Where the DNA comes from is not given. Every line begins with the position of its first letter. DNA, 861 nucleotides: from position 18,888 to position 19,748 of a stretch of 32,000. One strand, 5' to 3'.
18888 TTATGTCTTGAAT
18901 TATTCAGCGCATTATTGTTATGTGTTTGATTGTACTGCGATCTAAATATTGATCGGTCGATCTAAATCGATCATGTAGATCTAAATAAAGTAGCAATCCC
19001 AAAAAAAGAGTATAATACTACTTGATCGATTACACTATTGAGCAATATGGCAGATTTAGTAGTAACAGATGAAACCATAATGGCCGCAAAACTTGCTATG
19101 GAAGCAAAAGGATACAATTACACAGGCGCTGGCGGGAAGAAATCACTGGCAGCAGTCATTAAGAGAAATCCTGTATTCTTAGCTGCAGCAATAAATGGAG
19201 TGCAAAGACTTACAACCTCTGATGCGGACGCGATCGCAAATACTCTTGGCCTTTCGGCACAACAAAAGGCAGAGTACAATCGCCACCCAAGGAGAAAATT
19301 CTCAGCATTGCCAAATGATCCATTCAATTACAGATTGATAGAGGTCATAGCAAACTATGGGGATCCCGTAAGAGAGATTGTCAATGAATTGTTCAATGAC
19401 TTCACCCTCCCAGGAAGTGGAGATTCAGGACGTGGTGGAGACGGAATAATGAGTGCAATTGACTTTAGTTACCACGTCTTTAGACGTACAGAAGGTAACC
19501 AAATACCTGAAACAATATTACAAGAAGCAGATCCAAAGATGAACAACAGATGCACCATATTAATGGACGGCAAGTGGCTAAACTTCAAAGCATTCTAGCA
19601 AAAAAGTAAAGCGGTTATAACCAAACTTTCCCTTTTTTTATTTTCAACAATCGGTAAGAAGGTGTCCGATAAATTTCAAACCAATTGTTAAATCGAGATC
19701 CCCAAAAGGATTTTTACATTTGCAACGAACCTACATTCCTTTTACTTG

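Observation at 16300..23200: A roughly 7-kb compositionally distinct block (40-50% GC against about 27-37% in the flanks) suggests a horizontally acquired island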

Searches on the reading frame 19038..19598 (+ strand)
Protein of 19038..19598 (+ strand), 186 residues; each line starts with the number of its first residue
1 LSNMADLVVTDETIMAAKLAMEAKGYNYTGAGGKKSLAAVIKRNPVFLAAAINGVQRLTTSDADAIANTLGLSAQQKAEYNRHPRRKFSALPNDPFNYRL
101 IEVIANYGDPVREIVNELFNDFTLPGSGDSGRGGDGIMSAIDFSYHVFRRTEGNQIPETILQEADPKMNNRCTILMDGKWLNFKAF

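Call 6: search_protein_families(library=pfam, proteins=[window:19038-19598:+], max_evalue=0.01)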
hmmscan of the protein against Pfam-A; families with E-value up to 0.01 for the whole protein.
window:19038-19598:+ (186 aa): 1 family
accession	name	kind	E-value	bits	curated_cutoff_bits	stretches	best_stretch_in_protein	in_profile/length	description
PF02560.19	Cyanate_lyase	-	7.6e-20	70.9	25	1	90-184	2-68/69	Cyanate lyase C-terminal domain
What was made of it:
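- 19047..19598 (+): Divergent 183-aa cyanase (cynS). PF02560, 70.9 bits (call 6).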

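Call 7: search_protein_families(library=ncbifam, proteins=[window:19038-19598:+], max_evalue=0.01)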
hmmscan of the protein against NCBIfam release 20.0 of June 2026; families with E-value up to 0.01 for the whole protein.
window:19038-19598:+ (186 aa): 2 families
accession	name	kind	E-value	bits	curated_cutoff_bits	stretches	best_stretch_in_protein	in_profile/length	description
NF002773.0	PRK02866.1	subfamily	3.8e-23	82.2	150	2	35-121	22-110/147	cyanase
TIGR00673.1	cynS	equivalog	2.5e-19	69.7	113.3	2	37-121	27-113/150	cyanase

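Call 9: find_encoding_contigs(protein=window:19038-19598:+, flank=10000, max_places=10)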
Protein window:19038-19598:+ (186 aa): no gene with exactly this product is on record in the collection.
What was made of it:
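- Tried and rejected: cynS with the TTG start (call 9).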

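Call 10: find_encoding_contigs(protein=window:19047-19598:+, flank=10000, max_places=10)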
Protein window:19047-19598:+ (183 aa): 20 contigs read that carry it; 10 places shown.
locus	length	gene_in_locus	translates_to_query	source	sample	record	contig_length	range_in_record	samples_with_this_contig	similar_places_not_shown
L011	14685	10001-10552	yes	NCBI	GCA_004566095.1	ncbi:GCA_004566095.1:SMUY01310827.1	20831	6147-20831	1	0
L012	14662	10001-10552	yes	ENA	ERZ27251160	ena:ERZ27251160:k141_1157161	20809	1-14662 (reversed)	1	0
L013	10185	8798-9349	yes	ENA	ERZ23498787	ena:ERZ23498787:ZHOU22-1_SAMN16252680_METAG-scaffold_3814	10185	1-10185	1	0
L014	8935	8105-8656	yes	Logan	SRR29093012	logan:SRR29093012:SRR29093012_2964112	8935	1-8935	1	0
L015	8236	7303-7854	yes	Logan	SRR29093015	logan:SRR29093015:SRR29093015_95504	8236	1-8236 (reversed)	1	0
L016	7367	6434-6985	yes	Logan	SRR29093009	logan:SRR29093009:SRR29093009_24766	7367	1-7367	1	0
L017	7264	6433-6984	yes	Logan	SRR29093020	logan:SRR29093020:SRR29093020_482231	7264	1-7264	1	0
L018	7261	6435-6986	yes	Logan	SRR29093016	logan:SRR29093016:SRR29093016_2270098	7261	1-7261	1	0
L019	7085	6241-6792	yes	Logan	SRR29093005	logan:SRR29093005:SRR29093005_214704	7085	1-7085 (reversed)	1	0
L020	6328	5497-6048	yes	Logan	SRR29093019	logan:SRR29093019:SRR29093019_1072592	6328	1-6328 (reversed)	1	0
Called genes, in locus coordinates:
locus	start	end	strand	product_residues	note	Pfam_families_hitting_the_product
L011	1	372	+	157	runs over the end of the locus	PF00578:AhpC-TSA, PF08534:Redoxin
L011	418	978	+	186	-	PF01862:PvlArgDC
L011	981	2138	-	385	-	-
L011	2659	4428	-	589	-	PF08439:Peptidase_M3_N (faint), PF01432:Peptidase_M3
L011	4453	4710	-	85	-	PF02148:zf-UBP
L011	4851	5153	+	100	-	-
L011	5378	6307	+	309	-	PF01978:TrmB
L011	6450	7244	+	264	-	PF18985:DUF5718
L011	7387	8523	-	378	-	PF01226:Form_Nir_trans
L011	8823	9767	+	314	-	PF00932:LTD (weak)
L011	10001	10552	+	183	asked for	PF02560:Cyanate_lyase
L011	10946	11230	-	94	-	-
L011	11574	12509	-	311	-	PF02195:ParB_N, PF17762:HTH_ParB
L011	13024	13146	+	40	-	-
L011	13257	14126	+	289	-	-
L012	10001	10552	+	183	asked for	PF02560:Cyanate_lyase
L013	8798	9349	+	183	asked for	PF02560:Cyanate_lyase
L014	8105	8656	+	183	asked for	PF02560:Cyanate_lyase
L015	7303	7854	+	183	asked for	PF02560:Cyanate_lyase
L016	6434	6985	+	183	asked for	PF02560:Cyanate_lyase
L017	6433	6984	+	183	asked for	PF02560:Cyanate_lyase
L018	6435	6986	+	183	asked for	PF02560:Cyanate_lyase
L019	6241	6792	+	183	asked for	PF02560:Cyanate_lyase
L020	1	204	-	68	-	?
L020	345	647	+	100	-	-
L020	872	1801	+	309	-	PF01978:TrmB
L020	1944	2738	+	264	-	PF18985:DUF5718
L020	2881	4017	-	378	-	PF01226:Form_Nir_trans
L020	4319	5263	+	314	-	PF00932:LTD (weak)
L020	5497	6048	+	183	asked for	PF02560:Cyanate_lyase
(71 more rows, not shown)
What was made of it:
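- It was assembled independently in at least 10 samples (call 10).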

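Call 11: find_homologous_proteins(query=window:19047-19598:+, max_evalue=0.00001)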
Query window:19047-19598:+ (183 aa): 241 proteins with E <= 0.00001 among 763 candidates; the best 120 are listed.
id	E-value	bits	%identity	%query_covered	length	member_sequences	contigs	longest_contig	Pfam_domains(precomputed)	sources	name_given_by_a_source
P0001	2.3e-115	401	98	100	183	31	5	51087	PF02560.20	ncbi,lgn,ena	-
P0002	1.2e-88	314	74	100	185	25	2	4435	PF02560.20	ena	-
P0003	1.7e-84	300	75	100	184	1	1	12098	PF02560.20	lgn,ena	-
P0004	1.4e-79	284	68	100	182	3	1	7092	PF02560.20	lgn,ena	-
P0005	7.8e-72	259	66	100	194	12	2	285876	PF02560.20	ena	-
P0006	5.4e-71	256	66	100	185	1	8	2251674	PF02560.20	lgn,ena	-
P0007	6.4e-70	253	65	100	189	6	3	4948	PF02560.20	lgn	-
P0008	6.4e-25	106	43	95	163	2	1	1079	PF02560.20,PF21291.4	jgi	jgi:cyanate lyase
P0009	6.6e-25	106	44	93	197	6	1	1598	PF02560.20,PF21291.4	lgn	-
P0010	1.5e-24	105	44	91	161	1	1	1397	PF02560.20,PF21291.4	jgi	jgi:cyanate lyase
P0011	7.8e-24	103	42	96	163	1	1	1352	PF02560.20,PF21291.4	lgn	-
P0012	1.7e-23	102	41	96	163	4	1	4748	PF02560.20,PF21291.4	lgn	-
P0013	1.1e-22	99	42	91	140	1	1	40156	PF02560.20,PF21291.4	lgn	-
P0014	8.2e-16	77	42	83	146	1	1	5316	PF02560.20,PF21291.4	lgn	-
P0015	2.3e-12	65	32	100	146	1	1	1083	PF02560.20,PF21291.4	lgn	-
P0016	6.4e-12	64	34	100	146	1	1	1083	PF02560.20,PF21291.4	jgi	jgi:cyanate lyase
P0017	1.3e-11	63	33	96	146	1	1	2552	PF02560.20,PF21291.4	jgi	jgi:cyanate lyase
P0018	2.3e-11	62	33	96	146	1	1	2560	PF02560.20,PF21291.4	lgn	-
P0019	2.6e-11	62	35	96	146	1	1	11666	PF02560.20,PF21291.4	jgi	jgi:cyanate lyase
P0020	2.8e-11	62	34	96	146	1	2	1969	PF02560.20,PF21291.4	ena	-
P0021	3.1e-11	62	32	96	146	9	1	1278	PF02560.20,PF21291.4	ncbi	-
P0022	3.4e-11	61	33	96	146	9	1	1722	PF02560.20,PF21291.4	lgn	-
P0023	8.4e-11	60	32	99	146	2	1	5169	PF02560.20,PF21291.4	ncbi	-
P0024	1.1e-10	60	32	96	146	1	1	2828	PF02560.20,PF21291.4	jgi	-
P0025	1.2e-10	60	33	96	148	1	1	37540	PF02560.20,PF21291.4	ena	-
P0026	1.3e-10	60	33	96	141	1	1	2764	PF02560.20,PF21291.4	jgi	-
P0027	1.7e-10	59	32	96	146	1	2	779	PF02560.20,PF21291.4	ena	-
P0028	1.7e-10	59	32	96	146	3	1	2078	PF02560.20,PF21291.4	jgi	-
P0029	1.7e-10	59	32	96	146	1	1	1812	PF02560.20,PF21291.4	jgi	jgi:cyanate lyase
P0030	1.8e-10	59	33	96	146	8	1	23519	PF02560.20,PF21291.4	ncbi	-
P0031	2.2e-10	59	34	96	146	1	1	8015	PF02560.20,PF21291.4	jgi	-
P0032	2.3e-10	59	32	96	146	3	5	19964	PF02560.20,PF21291.4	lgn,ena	-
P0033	2.4e-10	59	32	96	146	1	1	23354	PF02560.20,PF21291.4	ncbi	ncbi:MAG: cyanase [Pseudomonadota bacterium]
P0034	2.4e-10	59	34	96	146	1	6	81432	PF02560.20,PF21291.4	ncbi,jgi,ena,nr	ncbi:MAG: cyanate hydratase [Acidithiobacillales bacterium SG8_45]|jgi:cyanate lyase|nr:MAG: cyanate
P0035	3.5e-10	58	34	96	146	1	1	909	PF02560.20,PF21291.4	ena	-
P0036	3.8e-10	58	34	96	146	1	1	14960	PF02560.20,PF21291.4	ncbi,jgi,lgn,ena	-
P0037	3.8e-10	58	32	96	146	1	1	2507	PF02560.20,PF21291.4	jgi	jgi:cyanate lyase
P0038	4.0e-10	58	32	96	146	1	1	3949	PF02560.20,PF21291.4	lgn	-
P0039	4.1e-10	58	32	96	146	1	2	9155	PF02560.20,PF21291.4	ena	-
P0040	4.3e-10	58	32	96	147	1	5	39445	PF02560.20,PF21291.4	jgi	jgi:cyanate lyase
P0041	4.3e-10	58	33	96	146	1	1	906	PF02560.20,PF21291.4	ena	-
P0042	4.4e-10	58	32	96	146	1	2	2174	PF02560.20,PF21291.4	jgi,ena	jgi:cyanate lyase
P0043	4.8e-10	58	34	96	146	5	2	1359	PF02560.20,PF01381.29,PF21291.4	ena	-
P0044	5.6e-10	58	31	96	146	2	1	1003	PF02560.20,PF21291.4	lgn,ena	-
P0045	5.6e-10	58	32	96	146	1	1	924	PF02560.20,PF21291.4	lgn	-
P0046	7.2e-10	57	32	96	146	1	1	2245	PF02560.20,PF21291.4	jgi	jgi:cyanate lyase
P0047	7.9e-10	57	34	99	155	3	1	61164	PF02560.20,PF21291.4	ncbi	ncbi:MAG: cyanase [Methylohalobius crimeensis]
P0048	8.5e-10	57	33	96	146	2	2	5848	PF02560.20,PF21291.4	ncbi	-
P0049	8.7e-10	57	32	96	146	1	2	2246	PF02560.20,PF21291.4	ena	-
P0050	8.8e-10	57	32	96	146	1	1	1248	PF02560.20,PF21291.4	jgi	jgi:cyanate lyase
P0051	8.8e-10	57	34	96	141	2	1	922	PF02560.20,PF21291.4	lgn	-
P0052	1.0e-9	57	32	96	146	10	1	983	PF02560.20,PF21291.4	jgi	jgi:cyanate lyase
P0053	1.0e-9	57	32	96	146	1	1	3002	PF02560.20,PF21291.4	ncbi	-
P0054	1.2e-9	56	32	96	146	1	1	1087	PF02560.20,PF21291.4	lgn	-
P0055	1.2e-9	56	32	99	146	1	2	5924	PF02560.20,PF21291.4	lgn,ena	-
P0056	1.4e-9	56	32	96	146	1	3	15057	PF02560.20,PF21291.4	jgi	-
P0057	1.5e-9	56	32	100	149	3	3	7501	PF02560.20,PF21291.4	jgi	jgi:cyanate lyase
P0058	1.6e-9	56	34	96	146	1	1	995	PF02560.20,PF21291.4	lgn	-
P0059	1.7e-9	56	32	96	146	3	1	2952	PF02560.20,PF21291.4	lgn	-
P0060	1.8e-9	56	32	96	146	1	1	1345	PF02560.20,PF21291.4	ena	-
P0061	1.8e-9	56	31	96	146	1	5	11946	PF02560.20,PF21291.4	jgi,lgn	-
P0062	2.0e-9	56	32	96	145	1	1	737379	PF02560.20,PF21291.4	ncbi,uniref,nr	ncbi:cyanase [Methylohalobius crimeensis]|uniref:cyanase n=1 Tax=Methylohalobius crimeensis TaxID=24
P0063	2.1e-9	56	32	96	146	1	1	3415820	PF02560.20,PF21291.4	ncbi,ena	-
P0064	3.5e-9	55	31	96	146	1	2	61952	PF02560.20,PF21291.4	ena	-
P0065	3.7e-9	55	32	96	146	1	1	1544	PF02560.20,PF21291.4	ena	-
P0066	3.7e-9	55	31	96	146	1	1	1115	PF02560.20,PF21291.4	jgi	-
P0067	3.8e-9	55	32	96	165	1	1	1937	PF02560.20,PF21291.4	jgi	jgi:cyanate lyase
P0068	4.0e-9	55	31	96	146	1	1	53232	PF02560.20,PF21291.4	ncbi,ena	-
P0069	4.3e-9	55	32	96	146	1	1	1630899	PF02560.20,PF21291.4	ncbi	ncbi:cyanase [Thiomicrolovo sp. ZZH C-3]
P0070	4.3e-9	55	31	83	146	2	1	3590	PF02560.20,PF21291.4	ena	-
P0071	4.7e-9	55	32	96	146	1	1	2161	PF02560.20,PF21291.4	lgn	-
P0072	4.9e-9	54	34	96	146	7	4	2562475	PF02560.20,PF21291.4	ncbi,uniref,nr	ncbi:cyanase [Sulfurimonas sp. HSL-3221]|uniref:cyanase n=1 Tax=Sulfurimonadaceae TaxID=2771471 RepI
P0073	5.1e-9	54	31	96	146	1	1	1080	PF02560.20,PF21291.4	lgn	-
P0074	5.3e-9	54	33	98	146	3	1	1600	PF02560.20,PF21291.4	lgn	-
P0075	6.6e-9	54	31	96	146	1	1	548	PF02560.20,PF21291.4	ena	-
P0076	6.8e-9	54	29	99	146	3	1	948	PF02560.20,PF21291.4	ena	-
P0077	8.1e-9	54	32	96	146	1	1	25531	PF02560.20,PF21291.4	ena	-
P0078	8.2e-9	54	31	96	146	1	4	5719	PF02560.20,PF21291.4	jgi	jgi:cyanate lyase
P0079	8.2e-9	54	32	96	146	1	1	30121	PF02560.20,PF21291.4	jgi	-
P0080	8.6e-9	54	32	96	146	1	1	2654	PF02560.20,PF21291.4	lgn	-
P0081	8.8e-9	54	30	100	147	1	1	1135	PF02560.20,PF21291.4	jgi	-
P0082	9.1e-9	54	32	96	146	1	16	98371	PF02560.20,PF21291.4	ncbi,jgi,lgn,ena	jgi:cyanate lyase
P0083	9.5e-9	54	32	96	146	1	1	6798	PF02560.20,PF21291.4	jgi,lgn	jgi:cyanate lyase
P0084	1.1e-8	53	32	96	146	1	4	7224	PF02560.20,PF21291.4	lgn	-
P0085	1.1e-8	53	34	96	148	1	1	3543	PF02560.20,PF21291.4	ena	-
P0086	1.2e-8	53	32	96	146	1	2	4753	PF02560.20,PF21291.4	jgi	jgi:cyanate lyase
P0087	1.2e-8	53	33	91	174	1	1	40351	PF02560.20,PF21291.4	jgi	jgi:cyanate lyase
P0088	1.3e-8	53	33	96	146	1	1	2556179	PF02560.20,PF21291.4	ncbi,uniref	ncbi:cyanase [Sulfurimonas sp. HSL-1656]|uniref:cyanase n=1 Tax=Thiomicrolovo subterrani TaxID=31319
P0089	1.3e-8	53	32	96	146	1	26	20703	PF02560.20,PF21291.4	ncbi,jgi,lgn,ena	jgi:cyanate lyase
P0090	1.5e-8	53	32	96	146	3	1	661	PF02560.20,PF21291.4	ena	-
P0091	1.7e-8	53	33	94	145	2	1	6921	PF02560.20,PF21291.4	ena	-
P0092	1.8e-8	53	30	96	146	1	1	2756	PF02560.20,PF21291.4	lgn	-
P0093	1.8e-8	53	31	96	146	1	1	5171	PF02560.20,PF21291.4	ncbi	-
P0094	2.2e-8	52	31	96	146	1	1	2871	PF02560.20,PF21291.4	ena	-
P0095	2.2e-8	52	31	96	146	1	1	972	PF02560.20,PF21291.4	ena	-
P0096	2.4e-8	52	32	96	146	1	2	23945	PF02560.20,PF21291.4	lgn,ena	-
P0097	2.4e-8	52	31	96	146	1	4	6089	PF02560.20,PF21291.4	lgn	-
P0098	2.6e-8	52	32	96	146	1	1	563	PF02560.20,PF21291.4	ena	-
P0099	2.7e-8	52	33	96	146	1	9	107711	PF02560.20,PF21291.4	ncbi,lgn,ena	-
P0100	2.9e-8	52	30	96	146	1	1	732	PF02560.20,PF21291.4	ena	-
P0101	3.1e-8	52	34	95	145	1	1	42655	PF02560.20,PF21291.4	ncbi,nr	ncbi:MAG: cyanase [Planctomycetes bacterium]|nr:cyanase [Planctomycetota bacterium]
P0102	3.2e-8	52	34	96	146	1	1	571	PF02560.20,PF21291.4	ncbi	-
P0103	3.2e-8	52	32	96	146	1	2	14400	PF02560.20,PF21291.4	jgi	-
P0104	3.2e-8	52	32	96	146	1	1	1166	PF02560.20,PF21291.4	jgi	-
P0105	3.3e-8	52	31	96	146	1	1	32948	PF02560.20,PF21291.4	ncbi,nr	ncbi:MAG: cyanase [Gammaproteobacteria bacterium]|nr:cyanase [Gammaproteobacteria bacterium]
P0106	3.5e-8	52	33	96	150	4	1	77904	PF02560.20,PF21291.4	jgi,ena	-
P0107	3.6e-8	52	32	96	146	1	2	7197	PF02560.20,PF21291.4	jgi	jgi:cyanate lyase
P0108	3.6e-8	52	33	96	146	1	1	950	PF02560.20,PF21291.4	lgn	-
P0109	3.7e-8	52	32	96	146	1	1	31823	PF02560.20,PF21291.4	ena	-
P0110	3.9e-8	52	34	96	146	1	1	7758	PF02560.20,PF21291.4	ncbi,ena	-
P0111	4.2e-8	51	32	83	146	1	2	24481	PF02560.20,PF21291.4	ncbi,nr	ncbi:MAG: cyanase [Cyanobacteria bacterium CRU_2_1]|nr:cyanase [Cyanobacteria bacterium RU_5_0] NJR6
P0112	4.3e-8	51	32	96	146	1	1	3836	PF02560.20,PF21291.4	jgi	-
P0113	4.4e-8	51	30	96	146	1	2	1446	PF02560.20,PF21291.4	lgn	-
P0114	4.4e-8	51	31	96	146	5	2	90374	PF02560.20,PF21291.4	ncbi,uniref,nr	ncbi:cyanase [Thiohalomonas denitrificans]|uniref:cyanase n=1 Tax=Thiohalomonas denitrificans TaxID=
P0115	4.5e-8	51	33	96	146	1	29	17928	PF02560.20,PF21291.4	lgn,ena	-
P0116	4.5e-8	51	32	96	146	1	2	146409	PF02560.20,PF21291.4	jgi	jgi:cyanate lyase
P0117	4.6e-8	51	32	83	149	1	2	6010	PF02560.20,PF21291.4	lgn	-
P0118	4.7e-8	51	31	96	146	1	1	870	PF02560.20,PF21291.4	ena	-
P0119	5.1e-8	51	31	83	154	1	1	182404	PF02560.20,PF21291.4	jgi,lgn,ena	-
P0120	6.1e-8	51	32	96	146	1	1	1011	PF02560.20,PF21291.4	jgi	-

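Call 12: find_encoding_contigs(protein=P0006, flank=10000, max_places=4)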
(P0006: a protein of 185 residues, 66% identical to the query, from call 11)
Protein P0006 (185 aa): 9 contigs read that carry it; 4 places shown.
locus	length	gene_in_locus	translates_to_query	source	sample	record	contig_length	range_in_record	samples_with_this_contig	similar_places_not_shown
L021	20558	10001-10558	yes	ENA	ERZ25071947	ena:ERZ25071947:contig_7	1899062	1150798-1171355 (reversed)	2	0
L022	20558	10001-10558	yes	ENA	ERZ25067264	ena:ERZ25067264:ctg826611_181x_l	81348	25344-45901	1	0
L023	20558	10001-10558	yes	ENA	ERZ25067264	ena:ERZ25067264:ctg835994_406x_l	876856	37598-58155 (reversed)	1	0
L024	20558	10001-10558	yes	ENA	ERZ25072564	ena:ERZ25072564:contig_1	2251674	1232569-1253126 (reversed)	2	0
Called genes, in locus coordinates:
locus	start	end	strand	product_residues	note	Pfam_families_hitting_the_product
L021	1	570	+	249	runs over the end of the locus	PF20565:DUF6775, PF22529:DUF7001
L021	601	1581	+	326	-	PF13434:Lys_Orn_oxgnase (faint), PF00890:FAD_binding_2 (faint), PF01134:GIDA (faint), PF01266:DAO (faint), PF03486:HI0933_like (faint), PF07992:Pyr_redox_2, PF13738:Pyr_redox_3, PF00070:Pyr_redox, +1 more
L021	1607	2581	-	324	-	PF00291:PALP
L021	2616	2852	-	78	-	PF01206:TusA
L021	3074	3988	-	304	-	PF13263:PHP_C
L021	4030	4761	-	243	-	PF01996:F420_ligase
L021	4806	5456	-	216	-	PF00702:Hydrolase, PF12710:HAD, PF08282:Hydrolase_3 (weak)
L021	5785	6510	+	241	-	-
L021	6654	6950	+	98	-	PF01527:HTH_Tnp_1, PF13518:HTH_28 (weak), PF13551:HTH_29 (weak)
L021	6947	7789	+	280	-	PF13276:HTH_21, PF00665:rve, PF13683:rve_3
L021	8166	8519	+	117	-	-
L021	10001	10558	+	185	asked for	PF02560:Cyanate_lyase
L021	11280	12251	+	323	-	PF00932:LTD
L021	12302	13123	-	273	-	-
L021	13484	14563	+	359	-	PF01226:Form_Nir_trans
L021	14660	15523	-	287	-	-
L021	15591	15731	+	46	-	-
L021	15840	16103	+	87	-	-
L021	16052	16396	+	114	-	-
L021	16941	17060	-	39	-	-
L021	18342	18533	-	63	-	-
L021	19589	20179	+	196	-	-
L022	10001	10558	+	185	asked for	PF02560:Cyanate_lyase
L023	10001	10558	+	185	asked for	PF02560:Cyanate_lyase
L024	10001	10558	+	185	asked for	PF02560:Cyanate_lyase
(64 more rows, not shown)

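Call 13: find_encoding_contigs(protein=P0005, flank=10000, max_places=3)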
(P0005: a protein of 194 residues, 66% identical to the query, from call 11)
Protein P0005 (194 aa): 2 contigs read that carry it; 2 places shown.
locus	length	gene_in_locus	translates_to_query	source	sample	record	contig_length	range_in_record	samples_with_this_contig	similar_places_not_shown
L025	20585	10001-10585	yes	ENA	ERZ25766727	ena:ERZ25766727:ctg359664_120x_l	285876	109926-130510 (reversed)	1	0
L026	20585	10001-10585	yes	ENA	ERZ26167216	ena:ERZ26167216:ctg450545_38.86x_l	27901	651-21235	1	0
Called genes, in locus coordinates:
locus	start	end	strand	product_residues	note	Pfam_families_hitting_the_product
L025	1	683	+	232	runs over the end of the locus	-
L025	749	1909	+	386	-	PF04123:DUF373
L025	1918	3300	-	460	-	PF03050:DDE_Tnp_IS66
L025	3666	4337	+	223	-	-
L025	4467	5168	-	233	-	-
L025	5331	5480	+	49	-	-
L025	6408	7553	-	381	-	PF03050:DDE_Tnp_IS66 (weak), PF13610:DDE_Tnp_IS240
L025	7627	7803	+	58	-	-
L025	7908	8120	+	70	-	-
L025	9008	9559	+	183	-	PF01609:DDE_Tnp_1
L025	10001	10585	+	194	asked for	PF02560:Cyanate_lyase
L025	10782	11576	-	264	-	PF00654:Voltage_CLC, PF00571:CBS (faint)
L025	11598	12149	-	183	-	PF00654:Voltage_CLC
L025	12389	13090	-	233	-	PF13358:DDE_3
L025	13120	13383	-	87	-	PF13384:HTH_23, PF13551:HTH_29, PF13565:HTH_32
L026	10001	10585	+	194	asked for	PF02560:Cyanate_lyase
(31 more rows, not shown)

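Call 30: find_encoding_contigs(protein=P0003, flank=10000, max_places=2)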
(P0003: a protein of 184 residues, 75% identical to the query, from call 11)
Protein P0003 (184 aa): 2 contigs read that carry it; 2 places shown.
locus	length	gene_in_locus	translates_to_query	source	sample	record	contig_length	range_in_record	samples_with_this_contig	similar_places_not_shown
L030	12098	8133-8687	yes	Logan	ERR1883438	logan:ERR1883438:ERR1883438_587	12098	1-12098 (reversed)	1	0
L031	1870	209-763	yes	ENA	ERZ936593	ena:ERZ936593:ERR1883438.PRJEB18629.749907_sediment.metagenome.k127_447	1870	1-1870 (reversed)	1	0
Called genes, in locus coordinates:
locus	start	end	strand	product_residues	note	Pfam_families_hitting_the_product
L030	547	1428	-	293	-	PF02195:ParB_N, PF17762:HTH_ParB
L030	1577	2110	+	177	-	-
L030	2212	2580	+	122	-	-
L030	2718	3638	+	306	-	PF00106:adh_short (weak), PF01073:3Beta_HSD, PF01370:Epimerase, PF02719:Polysacc_synt_2, PF04321:RmlD_sub_bind, PF07993:NAD_binding_4, PF13460:NAD_binding_10, PF16363:GDP_Man_Dehyd, +1 more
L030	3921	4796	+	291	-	PF09851:SHOCT (weak)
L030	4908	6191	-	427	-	PF01226:Form_Nir_trans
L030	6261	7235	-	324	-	PF00932:LTD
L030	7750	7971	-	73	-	PF18985:DUF5718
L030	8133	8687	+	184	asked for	PF02560:Cyanate_lyase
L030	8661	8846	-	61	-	-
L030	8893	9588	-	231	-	PF00654:Voltage_CLC, PF00571:CBS (faint)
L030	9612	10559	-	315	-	PF00654:Voltage_CLC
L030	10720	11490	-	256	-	PF01702:TGT, PF00730:HhH-GPD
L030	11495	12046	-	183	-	PF13238:AAA_18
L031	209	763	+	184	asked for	PF02560:Cyanate_lyase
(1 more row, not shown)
